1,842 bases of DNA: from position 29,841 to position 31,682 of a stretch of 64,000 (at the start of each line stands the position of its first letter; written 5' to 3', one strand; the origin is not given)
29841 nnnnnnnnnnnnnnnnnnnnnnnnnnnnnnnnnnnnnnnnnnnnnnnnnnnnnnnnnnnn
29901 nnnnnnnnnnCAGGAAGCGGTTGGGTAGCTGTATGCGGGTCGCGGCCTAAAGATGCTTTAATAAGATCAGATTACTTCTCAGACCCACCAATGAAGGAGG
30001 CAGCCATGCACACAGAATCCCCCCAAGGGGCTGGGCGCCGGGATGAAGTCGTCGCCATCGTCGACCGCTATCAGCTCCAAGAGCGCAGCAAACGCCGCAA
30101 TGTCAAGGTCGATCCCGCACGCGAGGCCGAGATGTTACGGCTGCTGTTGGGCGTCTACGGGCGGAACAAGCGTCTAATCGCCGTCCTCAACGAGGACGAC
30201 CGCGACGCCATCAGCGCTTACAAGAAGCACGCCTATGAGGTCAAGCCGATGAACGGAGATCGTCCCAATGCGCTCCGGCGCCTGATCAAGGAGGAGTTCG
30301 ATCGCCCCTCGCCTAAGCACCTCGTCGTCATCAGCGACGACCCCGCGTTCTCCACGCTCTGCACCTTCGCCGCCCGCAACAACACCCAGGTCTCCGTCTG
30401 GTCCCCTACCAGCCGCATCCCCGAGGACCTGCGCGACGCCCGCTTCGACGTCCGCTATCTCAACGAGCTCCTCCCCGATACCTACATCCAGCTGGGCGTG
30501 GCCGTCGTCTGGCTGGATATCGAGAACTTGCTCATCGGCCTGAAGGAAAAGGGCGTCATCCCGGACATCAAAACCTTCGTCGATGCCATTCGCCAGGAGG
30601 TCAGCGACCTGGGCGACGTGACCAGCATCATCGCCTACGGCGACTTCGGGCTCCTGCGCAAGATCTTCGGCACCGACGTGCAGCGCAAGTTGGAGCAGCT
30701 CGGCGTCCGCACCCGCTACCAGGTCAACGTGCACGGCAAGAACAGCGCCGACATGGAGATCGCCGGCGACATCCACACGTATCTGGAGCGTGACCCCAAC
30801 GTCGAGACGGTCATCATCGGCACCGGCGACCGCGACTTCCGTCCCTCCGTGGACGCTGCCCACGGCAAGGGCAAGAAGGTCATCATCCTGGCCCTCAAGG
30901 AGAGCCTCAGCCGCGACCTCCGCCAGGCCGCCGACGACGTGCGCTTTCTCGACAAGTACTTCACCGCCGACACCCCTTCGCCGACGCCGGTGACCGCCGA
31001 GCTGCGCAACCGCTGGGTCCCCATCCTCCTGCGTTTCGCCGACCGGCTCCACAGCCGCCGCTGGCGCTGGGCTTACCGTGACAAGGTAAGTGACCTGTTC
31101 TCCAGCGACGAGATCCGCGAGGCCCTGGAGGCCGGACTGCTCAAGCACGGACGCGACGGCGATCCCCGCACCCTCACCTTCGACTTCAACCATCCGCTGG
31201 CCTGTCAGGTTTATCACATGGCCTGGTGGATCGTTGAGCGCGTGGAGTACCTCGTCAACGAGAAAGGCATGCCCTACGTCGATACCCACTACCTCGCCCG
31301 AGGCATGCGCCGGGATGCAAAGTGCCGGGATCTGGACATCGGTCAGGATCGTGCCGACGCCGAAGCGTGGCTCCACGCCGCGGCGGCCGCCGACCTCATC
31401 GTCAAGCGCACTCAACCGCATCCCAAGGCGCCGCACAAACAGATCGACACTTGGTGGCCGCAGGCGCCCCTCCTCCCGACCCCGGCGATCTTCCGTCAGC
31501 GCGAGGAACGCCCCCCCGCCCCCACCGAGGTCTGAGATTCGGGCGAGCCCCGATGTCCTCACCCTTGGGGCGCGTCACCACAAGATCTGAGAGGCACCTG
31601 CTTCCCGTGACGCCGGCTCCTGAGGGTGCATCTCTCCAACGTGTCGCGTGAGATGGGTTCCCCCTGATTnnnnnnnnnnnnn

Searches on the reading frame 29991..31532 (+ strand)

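Call 82: search_protein_families(library=pfam, proteins=[window:29991-31532:+], max_evalue=0.0001)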
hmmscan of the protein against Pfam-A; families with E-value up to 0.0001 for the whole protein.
window:29991-31532:+ (514 aa): 1 family
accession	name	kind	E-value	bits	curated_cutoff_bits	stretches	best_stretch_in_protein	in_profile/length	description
PF01936.24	NYN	-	3e-24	86.6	24.2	1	172-320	3-144/145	NYN domain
